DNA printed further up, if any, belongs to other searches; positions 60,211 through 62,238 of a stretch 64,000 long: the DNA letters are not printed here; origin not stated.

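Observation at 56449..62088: Two ATP-grasp-less swivel-histidine (RPH / PEP-synthase-like) paralogues bracketing a histidine phosphatase and a stand-alone Rieske oxygenase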

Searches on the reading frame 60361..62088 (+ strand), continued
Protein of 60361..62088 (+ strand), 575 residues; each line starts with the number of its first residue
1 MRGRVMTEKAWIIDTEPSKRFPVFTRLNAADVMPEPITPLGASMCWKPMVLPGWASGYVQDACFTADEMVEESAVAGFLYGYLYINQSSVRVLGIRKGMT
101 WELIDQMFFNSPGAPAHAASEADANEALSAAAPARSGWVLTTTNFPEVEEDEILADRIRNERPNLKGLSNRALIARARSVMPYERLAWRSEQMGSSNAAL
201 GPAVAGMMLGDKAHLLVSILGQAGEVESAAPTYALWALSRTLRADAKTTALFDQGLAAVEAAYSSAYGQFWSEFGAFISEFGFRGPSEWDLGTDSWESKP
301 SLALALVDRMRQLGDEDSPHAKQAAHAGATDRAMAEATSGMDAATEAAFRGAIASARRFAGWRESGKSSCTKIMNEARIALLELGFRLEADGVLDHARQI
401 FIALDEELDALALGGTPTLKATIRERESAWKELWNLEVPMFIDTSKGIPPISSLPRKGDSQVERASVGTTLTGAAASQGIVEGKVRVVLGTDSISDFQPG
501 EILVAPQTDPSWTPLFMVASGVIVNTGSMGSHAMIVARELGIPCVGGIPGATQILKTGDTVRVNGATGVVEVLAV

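Call 34: find_homologous_proteins(query=window:60376-62088:+, max_evalue=0.00001)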
Query window:60376-62088:+ (570 aa): 456 proteins with E <= 0.00001 among 8000 candidates; the best 120 are listed.
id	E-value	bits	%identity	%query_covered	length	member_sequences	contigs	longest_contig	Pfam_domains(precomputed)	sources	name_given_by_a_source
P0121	0.0e+0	1234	97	100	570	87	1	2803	PF00391.30,PF27448.1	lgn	-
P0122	0.0e+0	1201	94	100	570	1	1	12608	PF00391.30,PF27448.1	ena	-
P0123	0.0e+0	1200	94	100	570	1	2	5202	PF00391.30,PF27448.1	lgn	-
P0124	0.0e+0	1200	94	100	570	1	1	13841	PF00391.30,PF27448.1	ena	-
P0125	0.0e+0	1154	89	100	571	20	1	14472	PF00391.30,PF27448.1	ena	-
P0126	0.0e+0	1151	89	100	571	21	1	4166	PF00391.30,PF27448.1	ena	-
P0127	0.0e+0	1060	83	100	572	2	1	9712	PF00391.30,PF27448.1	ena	-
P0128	1.1e-295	999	92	85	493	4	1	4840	PF27448.1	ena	-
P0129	2.5e-287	972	77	100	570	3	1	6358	PF00391.30,PF27448.1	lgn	-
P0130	1.0e-286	970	77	100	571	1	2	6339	PF00391.30,PF27448.1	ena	-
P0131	1.1e-286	970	77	100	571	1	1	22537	PF00391.30,PF27448.1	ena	-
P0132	1.2e-286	970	77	100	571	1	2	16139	PF00391.30,PF27448.1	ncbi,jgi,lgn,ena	-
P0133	9.2e-284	960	76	100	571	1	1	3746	PF00391.30,PF27448.1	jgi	jgi:rifampicin phosphotransferase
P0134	2.2e-283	959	75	100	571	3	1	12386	PF00391.30,PF27448.1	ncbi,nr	ncbi:MAG: PEP-utilizing enzyme [Actinobacteria bacterium]|nr:PEP-utilizing enzyme [Actinomycetota ba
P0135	6.1e-283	957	76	100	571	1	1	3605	PF00391.30,PF27448.1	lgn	-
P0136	6.4e-283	957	77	100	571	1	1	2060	PF00391.30,PF27448.1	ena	-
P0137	1.2e-281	953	76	100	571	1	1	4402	PF00391.30,PF27448.1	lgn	-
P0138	2.4e-281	952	76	100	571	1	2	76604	PF00391.30,PF27448.1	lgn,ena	-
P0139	6.7e-281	951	76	100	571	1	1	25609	PF00391.30,PF27448.1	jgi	jgi:rifampicin phosphotransferase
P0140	1.1e-280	950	75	100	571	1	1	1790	PF00391.30,PF27448.1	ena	-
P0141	1.5e-280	949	76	100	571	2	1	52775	PF00391.30,PF27448.1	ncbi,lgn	-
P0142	2.0e-280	949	76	100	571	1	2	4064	PF00391.30,PF27448.1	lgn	-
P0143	5.2e-280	948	75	100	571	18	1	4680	PF00391.30,PF27448.1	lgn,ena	-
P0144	8.1e-280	947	76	100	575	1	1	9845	PF00391.30,PF27448.1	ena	-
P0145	9.2e-280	947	75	99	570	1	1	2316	PF00391.30,PF27448.1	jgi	-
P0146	1.1e-279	946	75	100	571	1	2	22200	PF00391.30,PF27448.1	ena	-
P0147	1.4e-279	946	75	100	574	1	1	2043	PF00391.30,PF27448.1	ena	-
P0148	3.5e-279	945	75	99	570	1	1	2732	PF00391.30,PF27448.1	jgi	-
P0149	1.6e-278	943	75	99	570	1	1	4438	PF00391.30,PF27448.1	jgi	-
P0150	1.8e-278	942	75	99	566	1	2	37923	PF00391.30,PF27448.1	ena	-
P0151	2.0e-278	942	75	100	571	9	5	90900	PF00391.30,PF27448.1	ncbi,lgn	-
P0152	3.1e-278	942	76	100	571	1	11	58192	PF00391.30,PF27448.1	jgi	jgi:pyruvate,water dikinase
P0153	3.6e-278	942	75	99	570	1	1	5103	PF00391.30,PF27448.1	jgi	jgi:phosphohistidine swiveling domain-containing protein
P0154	3.6e-278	942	76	100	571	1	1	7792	PF00391.30,PF27448.1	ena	-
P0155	3.8e-278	941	75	99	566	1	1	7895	PF00391.30,PF27448.1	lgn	-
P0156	4.3e-278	941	74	100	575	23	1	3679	PF00391.30,PF27448.1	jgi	jgi:rifampicin phosphotransferase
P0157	6.3e-278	941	74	99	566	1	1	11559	PF00391.30,PF27448.1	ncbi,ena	-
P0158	8.9e-278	940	74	100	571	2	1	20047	PF00391.30,PF27448.1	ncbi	-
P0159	1.2e-277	940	74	99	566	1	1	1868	PF00391.30,PF27448.1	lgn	-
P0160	1.9e-277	939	75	99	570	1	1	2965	PF00391.30,PF27448.1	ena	-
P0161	2.0e-277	939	74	99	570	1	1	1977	PF00391.30,PF27448.1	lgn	-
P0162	3.2e-277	938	74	99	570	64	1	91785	PF00391.30,PF27448.1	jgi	jgi:rifampicin phosphotransferase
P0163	9.5e-277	937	75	100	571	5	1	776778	PF00391.30,PF27448.1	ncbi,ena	-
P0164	1.2e-276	936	74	99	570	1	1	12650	PF00391.30,PF27448.1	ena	-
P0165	1.3e-276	936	75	99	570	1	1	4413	PF00391.30,PF27448.1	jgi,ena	jgi:phosphohistidine swiveling domain-containing protein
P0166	1.9e-276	936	75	99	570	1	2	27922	PF00391.30,PF27448.1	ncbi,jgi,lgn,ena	jgi:pyruvate,water dikinase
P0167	2.1e-276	936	75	99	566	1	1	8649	PF00391.30,PF27448.1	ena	-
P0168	2.4e-276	935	74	100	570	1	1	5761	PF00391.30,PF27448.1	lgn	-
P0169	2.6e-276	935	73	100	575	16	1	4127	PF00391.30,PF27448.1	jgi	jgi:phosphohistidine swiveling domain-containing protein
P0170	3.3e-276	935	74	99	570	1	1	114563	PF00391.30,PF27448.1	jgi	jgi:pyruvate,water dikinase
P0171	4.5e-276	935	74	99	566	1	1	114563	PF00391.30,PF27448.1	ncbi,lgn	-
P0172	5.0e-276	934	74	100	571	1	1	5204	PF00391.30,PF27448.1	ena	-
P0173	6.4e-276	934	74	100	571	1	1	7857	PF00391.30,PF27448.1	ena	-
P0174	1.1e-275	933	75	100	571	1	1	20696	PF00391.30,PF27448.1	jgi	jgi:rifampicin phosphotransferase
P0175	1.2e-275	933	74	99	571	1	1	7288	PF00391.30,PF27448.1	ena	-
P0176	2.4e-275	932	74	99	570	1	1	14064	PF00391.30,PF27448.1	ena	-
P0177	3.4e-275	932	74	100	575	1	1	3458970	PF00391.30,PF27448.1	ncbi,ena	-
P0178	1.3e-274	930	74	100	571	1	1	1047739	PF00391.30,PF27448.1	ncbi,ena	-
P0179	1.6e-274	929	74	100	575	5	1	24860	PF00391.30,PF27448.1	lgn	-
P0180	2.0e-274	929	73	100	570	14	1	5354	PF00391.30,PF27448.1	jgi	jgi:rifampicin phosphotransferase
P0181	4.1e-274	928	73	100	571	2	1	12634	PF00391.30,PF27448.1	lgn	-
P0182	6.5e-274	927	73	100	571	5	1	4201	PF00391.30,PF27448.1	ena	-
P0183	6.8e-274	927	74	100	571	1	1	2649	PF00391.30,PF27448.1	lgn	-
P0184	1.6e-273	926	73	100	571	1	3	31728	PF00391.30,PF27448.1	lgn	-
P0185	2.4e-273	926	73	100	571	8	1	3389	PF00391.30,PF27448.1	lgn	-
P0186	2.5e-273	925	73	100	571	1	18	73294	PF00391.30,PF27448.1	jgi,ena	-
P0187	4.0e-273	925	73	100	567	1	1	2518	PF00391.30,PF27448.1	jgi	-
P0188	7.6e-273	924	73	100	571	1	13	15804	PF00391.30,PF27448.1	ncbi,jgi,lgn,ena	jgi:pyruvate,water dikinase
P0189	8.2e-273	924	72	100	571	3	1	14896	PF00391.30,PF27448.1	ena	-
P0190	9.1e-273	924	73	100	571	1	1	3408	PF00391.30,PF27448.1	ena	-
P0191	9.2e-273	924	72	100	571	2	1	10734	PF00391.30,PF27448.1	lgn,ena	-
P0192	9.9e-273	924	73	100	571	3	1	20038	PF00391.30,PF27448.1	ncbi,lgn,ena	-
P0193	1.1e-272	923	73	100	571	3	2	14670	PF00391.30,PF27448.1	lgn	-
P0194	1.6e-272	923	72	100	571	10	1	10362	PF00391.30,PF27448.1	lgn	-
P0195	2.5e-272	922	74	100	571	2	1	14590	PF00391.30,PF27448.1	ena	-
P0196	2.8e-272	922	72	100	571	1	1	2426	PF00391.30,PF27448.1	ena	-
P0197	3.5e-272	922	73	100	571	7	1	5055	PF00391.30,PF27448.1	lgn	-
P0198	4.6e-272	921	73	100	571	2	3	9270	PF00391.30,PF27448.1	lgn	-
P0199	4.7e-272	921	73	100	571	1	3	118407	PF00391.30,PF27448.1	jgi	jgi:phosphohistidine swiveling domain-containing protein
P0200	5.0e-272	921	74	100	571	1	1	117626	PF00391.30,PF27448.1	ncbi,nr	ncbi:MAG: hypothetical protein GC156_04505 [Actinomycetales bacterium]|nr:hypothetical protein [Acti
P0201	1.4e-271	920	73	100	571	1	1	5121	PF00391.30,PF27448.1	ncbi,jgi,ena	jgi:pyruvate,water dikinase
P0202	2.4e-271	919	72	100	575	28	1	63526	PF00391.30,PF27448.1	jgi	-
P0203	1.7e-270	916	73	100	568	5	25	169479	PF00391.30,PF27448.1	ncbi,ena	-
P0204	2.1e-270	916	73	100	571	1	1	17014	PF00391.30,PF27448.1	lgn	-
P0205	2.9e-270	915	71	100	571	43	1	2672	PF00391.30,PF27448.1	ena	-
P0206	8.2e-270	914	73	100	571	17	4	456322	PF00391.30,PF27448.1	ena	-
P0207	1.9e-269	913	71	100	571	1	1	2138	PF00391.30,PF27448.1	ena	-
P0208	3.2e-269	912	72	100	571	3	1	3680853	PF00391.30,PF27448.1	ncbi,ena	-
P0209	5.2e-268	908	73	100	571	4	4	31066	PF00391.30,PF27448.1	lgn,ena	-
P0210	1.3e-261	887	74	95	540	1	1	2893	PF00391.30,PF27448.1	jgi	jgi:pyruvate,water dikinase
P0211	5.5e-259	878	73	95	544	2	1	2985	PF00391.30,PF27448.1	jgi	jgi:phosphohistidine swiveling domain-containing protein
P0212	1.0e-255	867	69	100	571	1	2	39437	PF00391.30,PF27448.1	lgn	-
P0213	3.2e-252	856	74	92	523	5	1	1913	PF00391.30,PF27448.1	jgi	jgi:pyruvate,water dikinase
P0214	3.8e-240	816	65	100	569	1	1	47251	PF00391.30,PF27448.1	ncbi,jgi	jgi:phosphohistidine swiveling domain-containing protein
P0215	6.4e-239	812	65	100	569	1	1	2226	PF00391.30,PF27448.1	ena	-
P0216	2.5e-235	800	62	100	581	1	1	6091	PF00391.30,PF27448.1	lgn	-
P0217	4.7e-231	786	63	100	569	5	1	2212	PF00391.30,PF27448.1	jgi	jgi:pyruvate,water dikinase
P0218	1.0e-220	752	58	100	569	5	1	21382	PF00391.30,PF27448.1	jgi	jgi:pyruvate,water dikinase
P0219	1.6e-220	751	59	100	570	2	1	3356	PF00391.30,PF27448.1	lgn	-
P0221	4.3e-216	737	58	100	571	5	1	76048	PF00391.30,PF27448.1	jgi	jgi:pyruvate,water dikinase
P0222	1.4e-215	735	76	80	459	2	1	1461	PF00391.30,PF27448.1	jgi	jgi:pyruvate,water dikinase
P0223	1.1e-213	729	61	100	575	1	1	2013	PF00391.30,PF27448.1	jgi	jgi:pyruvate,water dikinase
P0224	1.7e-213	728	58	100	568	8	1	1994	PF00391.30,PF27448.1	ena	-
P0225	1.6e-212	725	57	100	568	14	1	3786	PF00391.30,PF27448.1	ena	-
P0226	3.3e-208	711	57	100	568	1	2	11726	PF00391.30,PF27448.1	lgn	-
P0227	4.1e-207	707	57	99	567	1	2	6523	PF00391.30,PF27448.1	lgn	-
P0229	3.3e-199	681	55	100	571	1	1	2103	PF00391.30,PF27448.1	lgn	-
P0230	1.3e-194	666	53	100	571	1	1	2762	PF00391.30,PF27448.1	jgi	jgi:pyruvate,water dikinase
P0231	1.4e-194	666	53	100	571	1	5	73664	PF00391.30,PF27448.1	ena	-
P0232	1.2e-192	659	53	100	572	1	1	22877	PF00391.30,PF27448.1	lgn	-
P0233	4.9e-192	657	53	100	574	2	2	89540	PF00391.30,PF27448.1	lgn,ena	-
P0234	6.8e-192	657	54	100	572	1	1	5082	PF00391.30,PF27448.1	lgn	-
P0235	1.3e-191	656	52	100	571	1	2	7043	PF00391.30,PF27448.1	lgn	-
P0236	2.6e-191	655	52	100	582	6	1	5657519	PF00391.30,PF27448.1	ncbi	ncbi:PEP-utilizing enzyme [Geodermatophilus sp. URMC 64]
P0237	5.7e-190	650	53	99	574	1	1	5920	PF00391.30,PF27448.1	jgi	-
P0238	2.5e-189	648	53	100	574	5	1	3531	PF00391.30,PF27448.1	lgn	-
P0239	3.8e-189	648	53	100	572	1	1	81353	PF00391.30,PF27448.1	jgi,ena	jgi:pyruvate,water dikinase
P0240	5.2e-189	647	53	100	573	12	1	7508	PF00391.30,PF27448.1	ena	-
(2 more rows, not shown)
